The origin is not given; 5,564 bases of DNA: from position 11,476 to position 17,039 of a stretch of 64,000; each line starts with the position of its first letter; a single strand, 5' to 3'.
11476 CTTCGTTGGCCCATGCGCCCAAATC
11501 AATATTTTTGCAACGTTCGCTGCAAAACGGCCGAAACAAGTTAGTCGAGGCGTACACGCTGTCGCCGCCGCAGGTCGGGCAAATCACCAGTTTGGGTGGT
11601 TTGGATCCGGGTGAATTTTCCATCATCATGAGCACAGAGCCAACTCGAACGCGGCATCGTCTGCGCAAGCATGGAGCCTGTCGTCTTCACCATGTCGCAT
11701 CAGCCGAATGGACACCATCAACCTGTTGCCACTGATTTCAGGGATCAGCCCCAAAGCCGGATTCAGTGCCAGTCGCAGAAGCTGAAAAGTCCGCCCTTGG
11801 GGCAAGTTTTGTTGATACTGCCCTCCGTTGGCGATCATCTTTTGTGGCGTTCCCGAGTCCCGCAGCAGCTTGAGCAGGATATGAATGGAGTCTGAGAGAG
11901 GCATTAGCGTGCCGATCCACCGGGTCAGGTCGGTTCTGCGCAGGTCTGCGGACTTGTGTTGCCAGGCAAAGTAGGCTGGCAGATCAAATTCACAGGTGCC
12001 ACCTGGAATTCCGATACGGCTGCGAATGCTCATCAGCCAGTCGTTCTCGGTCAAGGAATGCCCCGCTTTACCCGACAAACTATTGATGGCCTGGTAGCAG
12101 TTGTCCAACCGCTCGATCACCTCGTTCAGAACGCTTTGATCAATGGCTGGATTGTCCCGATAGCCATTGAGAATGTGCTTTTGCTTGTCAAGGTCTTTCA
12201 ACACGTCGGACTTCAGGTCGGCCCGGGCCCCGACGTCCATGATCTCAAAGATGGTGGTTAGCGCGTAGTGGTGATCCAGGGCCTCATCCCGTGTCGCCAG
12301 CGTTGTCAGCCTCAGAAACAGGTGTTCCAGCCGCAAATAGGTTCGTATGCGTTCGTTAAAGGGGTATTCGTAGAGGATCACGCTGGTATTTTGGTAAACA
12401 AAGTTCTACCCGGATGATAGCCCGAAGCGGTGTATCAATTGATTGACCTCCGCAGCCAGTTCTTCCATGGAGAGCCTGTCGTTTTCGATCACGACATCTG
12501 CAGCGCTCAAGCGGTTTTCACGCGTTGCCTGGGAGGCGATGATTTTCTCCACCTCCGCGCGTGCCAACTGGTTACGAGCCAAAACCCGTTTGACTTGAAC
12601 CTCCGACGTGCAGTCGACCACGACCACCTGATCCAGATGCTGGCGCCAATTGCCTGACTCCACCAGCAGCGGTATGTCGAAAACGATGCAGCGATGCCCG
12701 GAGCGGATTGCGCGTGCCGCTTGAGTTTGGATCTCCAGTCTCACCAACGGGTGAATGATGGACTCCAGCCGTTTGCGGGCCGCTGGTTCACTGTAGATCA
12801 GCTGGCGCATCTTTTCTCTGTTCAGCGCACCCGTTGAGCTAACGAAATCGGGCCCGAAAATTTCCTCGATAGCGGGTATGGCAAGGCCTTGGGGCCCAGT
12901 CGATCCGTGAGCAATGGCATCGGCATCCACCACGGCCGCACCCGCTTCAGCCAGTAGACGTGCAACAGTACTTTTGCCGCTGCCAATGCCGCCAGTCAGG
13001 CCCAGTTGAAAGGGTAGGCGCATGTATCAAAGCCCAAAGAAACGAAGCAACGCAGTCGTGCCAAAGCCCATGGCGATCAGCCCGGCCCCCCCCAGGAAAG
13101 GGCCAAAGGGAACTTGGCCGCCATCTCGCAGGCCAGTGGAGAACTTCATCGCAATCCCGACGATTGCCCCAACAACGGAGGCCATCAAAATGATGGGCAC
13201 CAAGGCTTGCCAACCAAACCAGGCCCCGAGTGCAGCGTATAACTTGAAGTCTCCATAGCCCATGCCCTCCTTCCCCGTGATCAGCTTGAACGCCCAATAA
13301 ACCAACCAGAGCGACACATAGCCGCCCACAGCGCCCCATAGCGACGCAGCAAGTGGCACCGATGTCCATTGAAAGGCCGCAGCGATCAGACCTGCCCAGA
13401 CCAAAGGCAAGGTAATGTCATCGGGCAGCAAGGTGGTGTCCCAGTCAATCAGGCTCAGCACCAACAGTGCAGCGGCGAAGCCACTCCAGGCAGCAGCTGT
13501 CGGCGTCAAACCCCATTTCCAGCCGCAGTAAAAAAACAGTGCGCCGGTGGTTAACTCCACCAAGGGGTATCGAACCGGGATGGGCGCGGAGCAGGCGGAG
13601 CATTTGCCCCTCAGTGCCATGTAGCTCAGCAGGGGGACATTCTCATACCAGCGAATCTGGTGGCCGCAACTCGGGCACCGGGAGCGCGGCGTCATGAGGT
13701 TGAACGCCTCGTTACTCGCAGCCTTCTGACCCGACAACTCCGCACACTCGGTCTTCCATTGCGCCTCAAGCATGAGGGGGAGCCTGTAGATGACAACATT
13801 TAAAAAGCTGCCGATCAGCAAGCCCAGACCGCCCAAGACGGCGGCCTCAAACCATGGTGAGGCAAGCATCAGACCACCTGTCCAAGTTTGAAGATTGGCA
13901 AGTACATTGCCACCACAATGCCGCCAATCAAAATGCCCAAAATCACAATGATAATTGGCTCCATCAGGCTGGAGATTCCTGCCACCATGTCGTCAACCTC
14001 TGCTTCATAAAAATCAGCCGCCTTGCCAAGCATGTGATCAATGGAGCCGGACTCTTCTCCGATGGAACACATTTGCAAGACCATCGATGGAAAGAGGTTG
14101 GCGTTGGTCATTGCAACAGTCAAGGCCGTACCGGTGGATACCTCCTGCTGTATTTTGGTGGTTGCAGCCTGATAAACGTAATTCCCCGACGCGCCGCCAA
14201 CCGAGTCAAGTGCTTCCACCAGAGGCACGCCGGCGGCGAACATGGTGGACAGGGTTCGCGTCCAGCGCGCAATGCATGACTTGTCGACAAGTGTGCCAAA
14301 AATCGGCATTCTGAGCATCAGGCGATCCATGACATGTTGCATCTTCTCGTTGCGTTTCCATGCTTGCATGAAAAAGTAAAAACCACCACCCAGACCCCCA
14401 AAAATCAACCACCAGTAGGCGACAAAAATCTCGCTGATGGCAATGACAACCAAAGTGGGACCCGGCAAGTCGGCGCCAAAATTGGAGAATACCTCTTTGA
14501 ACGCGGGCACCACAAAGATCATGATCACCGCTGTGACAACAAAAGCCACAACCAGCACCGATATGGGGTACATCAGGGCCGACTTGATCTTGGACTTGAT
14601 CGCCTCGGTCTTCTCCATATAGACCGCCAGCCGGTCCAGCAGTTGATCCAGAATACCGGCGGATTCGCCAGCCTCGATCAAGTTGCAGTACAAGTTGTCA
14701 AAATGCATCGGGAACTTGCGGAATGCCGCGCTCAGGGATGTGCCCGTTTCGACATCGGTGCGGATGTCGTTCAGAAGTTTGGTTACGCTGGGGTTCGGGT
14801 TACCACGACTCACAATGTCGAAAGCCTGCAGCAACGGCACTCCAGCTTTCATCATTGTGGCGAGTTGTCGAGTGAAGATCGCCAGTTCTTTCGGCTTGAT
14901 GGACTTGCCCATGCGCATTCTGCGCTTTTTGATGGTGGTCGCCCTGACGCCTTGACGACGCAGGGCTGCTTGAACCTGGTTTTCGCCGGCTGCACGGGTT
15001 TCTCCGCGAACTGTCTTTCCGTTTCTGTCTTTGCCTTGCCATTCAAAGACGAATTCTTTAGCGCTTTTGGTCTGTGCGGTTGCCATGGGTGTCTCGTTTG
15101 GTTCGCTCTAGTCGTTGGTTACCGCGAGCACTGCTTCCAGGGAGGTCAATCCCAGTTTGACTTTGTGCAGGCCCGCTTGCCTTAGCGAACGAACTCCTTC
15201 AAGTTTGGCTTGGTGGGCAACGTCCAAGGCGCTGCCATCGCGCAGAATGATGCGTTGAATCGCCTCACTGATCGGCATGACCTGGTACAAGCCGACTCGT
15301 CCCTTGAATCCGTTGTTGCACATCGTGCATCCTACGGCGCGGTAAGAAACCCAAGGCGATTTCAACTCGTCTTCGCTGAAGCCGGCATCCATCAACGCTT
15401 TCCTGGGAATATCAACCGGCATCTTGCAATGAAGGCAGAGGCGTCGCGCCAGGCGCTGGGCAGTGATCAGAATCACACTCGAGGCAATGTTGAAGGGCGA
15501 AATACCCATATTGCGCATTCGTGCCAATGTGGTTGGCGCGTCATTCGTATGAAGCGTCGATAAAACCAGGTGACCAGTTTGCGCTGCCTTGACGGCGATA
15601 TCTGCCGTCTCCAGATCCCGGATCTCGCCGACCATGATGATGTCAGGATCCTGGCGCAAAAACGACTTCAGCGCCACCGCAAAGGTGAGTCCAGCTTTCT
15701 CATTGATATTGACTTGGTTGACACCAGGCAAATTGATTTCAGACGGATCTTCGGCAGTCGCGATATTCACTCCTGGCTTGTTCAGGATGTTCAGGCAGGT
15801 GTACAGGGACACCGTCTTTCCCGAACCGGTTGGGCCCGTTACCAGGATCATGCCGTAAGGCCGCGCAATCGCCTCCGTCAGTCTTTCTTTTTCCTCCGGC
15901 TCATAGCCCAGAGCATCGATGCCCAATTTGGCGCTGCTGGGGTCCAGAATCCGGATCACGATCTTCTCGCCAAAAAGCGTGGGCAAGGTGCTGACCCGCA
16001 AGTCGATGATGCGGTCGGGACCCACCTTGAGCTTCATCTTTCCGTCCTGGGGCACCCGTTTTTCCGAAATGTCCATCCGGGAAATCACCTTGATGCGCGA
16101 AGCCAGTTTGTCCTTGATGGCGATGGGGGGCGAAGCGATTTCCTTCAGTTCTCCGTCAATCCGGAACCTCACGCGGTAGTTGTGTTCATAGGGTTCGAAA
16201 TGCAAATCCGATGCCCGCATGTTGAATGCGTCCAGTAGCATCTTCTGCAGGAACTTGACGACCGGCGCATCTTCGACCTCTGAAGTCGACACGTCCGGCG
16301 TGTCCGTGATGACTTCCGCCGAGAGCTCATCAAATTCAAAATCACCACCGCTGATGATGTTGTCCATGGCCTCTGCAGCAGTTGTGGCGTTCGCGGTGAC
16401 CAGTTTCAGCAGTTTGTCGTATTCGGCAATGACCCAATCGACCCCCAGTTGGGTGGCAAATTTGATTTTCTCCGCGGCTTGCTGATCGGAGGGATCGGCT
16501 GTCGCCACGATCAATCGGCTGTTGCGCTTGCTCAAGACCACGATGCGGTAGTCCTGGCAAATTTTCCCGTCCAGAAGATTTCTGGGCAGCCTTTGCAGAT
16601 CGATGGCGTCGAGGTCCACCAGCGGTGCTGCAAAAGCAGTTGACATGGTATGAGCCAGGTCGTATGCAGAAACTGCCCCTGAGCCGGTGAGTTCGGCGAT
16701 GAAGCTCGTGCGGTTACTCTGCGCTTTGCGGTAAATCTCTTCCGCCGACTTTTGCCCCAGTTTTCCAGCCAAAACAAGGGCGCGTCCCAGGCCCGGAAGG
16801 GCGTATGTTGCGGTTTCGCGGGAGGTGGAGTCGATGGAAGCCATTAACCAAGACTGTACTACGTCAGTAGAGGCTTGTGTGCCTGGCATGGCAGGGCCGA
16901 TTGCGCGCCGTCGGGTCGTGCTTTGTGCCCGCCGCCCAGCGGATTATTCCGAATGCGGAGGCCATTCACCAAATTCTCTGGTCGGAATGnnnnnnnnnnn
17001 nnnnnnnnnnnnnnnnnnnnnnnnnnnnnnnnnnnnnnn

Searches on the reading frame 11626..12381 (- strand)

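Call 68: search_protein_families(library=pfam, proteins=[window:11626-12381:-], max_evalue=0.00001)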
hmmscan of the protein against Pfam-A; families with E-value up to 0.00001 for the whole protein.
window:11626-12381:- (251 aa): 1 family
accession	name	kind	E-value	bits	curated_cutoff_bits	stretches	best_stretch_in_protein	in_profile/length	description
PF07072.16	ZapD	-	1.2e-80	270.7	27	1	16-226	1-210/210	Cell division protein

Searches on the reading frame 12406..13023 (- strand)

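Call 18: search_protein_families(library=ncbifam, proteins=[window:12406-13023:-], max_evalue=1e-10)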
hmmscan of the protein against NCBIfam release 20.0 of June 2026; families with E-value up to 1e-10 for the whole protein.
window:12406-13023:- (205 aa): 2 families
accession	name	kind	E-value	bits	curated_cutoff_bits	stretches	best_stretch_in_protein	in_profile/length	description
TIGR00152.1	TIGR00152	equivalog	2.1e-50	171.2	65.55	1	8-196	3-186/188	dephospho-CoA kinase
NF002879.0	PRK03333.1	equivalog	1.1e-45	156.4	215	1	6-197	3-190/395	dephospho-CoA kinase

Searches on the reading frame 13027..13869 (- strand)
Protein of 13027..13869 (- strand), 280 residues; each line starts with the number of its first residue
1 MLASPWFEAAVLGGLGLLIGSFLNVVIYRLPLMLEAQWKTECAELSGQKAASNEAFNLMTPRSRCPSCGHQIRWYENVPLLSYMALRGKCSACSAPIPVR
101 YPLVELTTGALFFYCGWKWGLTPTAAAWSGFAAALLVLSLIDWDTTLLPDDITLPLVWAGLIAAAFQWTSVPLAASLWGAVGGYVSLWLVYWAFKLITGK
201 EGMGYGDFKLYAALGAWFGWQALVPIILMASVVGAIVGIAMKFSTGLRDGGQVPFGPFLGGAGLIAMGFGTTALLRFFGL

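Call 18: search_protein_families(library=ncbifam, proteins=[window:13027-13869:-], max_evalue=1e-10)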
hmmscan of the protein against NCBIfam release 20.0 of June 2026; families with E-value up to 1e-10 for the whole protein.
window:13027-13869:- (280 aa): 0 families

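Call 21: search_protein_families(library=pfam, proteins=[window:13027-13869:-], max_evalue=10)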
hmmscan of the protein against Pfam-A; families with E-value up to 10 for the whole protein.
window:13027-13869:- (280 aa): 6 families
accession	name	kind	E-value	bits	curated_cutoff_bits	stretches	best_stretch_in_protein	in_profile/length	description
PF06750.18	A24_N_bact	-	3.6e-34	117.1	23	1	15-118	2-83/84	Bacterial Peptidase A24 N-terminal domain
PF01478.23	Peptidase_A24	-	5.2e-27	94.8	26.5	1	131-239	3-104/104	Type IV leader peptidase family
PF25207.1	DUF7837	-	0.0032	17.9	27.8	1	87-106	5-24/47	Domain of unknown function (DUF7837)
PF18930.5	DUF5679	-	0.068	13.8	27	1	85-97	25-37/40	Domain of unknown function (DUF5679)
PF12773.13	DZR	-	0.082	13.5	27.3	1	64-99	14-36/45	Double zinc ribbon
PF21202.3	SLX1_C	-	0.18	12.6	27.2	1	51-75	38-62/65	Structure-specific endonuclease subunit SLX1, C-terminal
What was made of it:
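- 13027..13869 (-): PilD prepilin peptidase of the housekeeping pilBCD locus; presumed to process g12-g15 in trans (inferred). Pfam A24_N_bact 117 bits and Peptidase_A24 95 bits (call 21).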

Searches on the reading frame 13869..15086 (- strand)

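Call 18: search_protein_families(library=ncbifam, proteins=[window:13869-15086:-], max_evalue=1e-10)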
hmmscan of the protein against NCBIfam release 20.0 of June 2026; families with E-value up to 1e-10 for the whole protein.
window:13869-15086:- (405 aa): 6 families
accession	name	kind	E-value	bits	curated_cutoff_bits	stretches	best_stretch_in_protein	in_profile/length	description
NF052606.1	T4PiliAsmPilCMyx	equivalog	2.4e-118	395.6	700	1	4-403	12-416/419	type IV pilus assembly protein PilC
TIGR02120.1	GspF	equivalog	3.5e-109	365.7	424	1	14-405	1-401/401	type II secretion system inner membrane protein GspF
NF052607.1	T4PiliAsmPilCThrm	equivalog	1.8e-104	350.1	700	1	13-401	3-400/406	type IV pilus assembly protein PilC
NF007861.0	PRK10573.1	equivalog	1.4e-97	327.3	401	1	11-404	4-397/401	protein transport protein HofC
NF047826.1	T3SSXpsF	equivalog_domain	5.4e-71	239.5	650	1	14-404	4-403/405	type II secretion system protein XpsF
NF041012.2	T4P_ComGB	equivalog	1.3e-38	133.3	240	1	69-401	4-330/332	competence type IV pilus assembly protein ComGB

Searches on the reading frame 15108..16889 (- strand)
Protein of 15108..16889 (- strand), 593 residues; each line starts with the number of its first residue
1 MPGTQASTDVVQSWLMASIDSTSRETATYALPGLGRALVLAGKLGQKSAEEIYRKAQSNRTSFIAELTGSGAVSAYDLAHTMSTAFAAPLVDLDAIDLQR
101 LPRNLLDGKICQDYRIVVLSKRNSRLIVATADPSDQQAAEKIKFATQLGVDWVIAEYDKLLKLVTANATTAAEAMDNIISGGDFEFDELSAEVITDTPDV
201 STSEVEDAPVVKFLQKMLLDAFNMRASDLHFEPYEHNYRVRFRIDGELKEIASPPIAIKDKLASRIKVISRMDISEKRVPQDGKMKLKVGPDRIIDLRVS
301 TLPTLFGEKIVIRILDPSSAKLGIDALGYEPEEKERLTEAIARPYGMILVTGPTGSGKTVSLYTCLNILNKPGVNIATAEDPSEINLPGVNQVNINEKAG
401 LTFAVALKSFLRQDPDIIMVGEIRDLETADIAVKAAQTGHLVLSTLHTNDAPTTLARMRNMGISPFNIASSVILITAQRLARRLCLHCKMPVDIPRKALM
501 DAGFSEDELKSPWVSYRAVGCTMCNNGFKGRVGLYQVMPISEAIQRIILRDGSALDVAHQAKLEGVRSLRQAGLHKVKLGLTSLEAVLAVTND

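Call 18: search_protein_families(library=ncbifam, proteins=[window:15108-16889:-], max_evalue=1e-10)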
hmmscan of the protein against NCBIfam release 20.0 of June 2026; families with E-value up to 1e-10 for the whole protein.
window:15108-16889:- (593 aa): 14 families
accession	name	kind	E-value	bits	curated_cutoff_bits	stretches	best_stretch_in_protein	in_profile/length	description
TIGR02538.1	type_IV_pilB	equivalog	5.2e-236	784.7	675.65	1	34-593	2-564/564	type IV-A pilus assembly ATPase PilB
TIGR02533.1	type_II_gspE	equivalog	2.6e-153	511.2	630.25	1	111-591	9-486/486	type II secretion system ATPase GspE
NF007755.0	PRK10436.1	equivalog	5.1e-145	483.7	617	1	109-591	12-459/465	type II secretion system protein GspE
NF053534.1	T4PilAsmATPsTfpB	equivalog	8.8e-136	453.6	850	1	104-591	95-582/584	type IV pilus assembly ATPase TfpB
NF041000.1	ATPase_ComGA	equivalog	6.1e-76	254.9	300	1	216-481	2-265/267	competence type IV pilus ATPase ComGA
TIGR01420.1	pilT_fam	subfamily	2.7e-46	158.4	319.1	1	214-461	2-242/343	PilT/PilU family type 4a pilus ATPase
TIGR02525.1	plasmid_TraJ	equivalog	9.3e-22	77.5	368.3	1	335-461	139-272/372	plasmid transfer ATPase TraJ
NF058587.1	archaellum_moto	equivalog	3.6e-18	65.6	550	1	348-460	278-395/527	archaellum flagellar ATPase motor FlaI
TIGR02782.1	TrbB_P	equivalog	1.4e-14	54.1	304.55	1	336-461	128-255/303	P-type conjugative transfer ATPase TrbB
NF010469.0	PRK13894.1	subfamily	3.9e-14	52.7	508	1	334-461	139-267/320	conjugal transfer ATPase TrbB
TIGR02524.1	dot_icm_DotB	equivalog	6.1e-14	52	463.3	1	336-460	125-258/358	Dot/Icm type IV secretion system ATPase DotB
TIGR02788.1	VirB11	equivalog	2.3e-13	49.9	249.95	1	336-462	136-266/308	P-type DNA transfer ATPase VirB11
TIGR03819.1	heli_sec_ATPase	hypoth_equivalog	1.6e-12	47.3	373.15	1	306-463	138-302/340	TadA family conjugal transfer-associated ATPase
NF010407.0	PRK13833.1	subfamily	2.6e-12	46.8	499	1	339-460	139-261/323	conjugal transfer protein TrbB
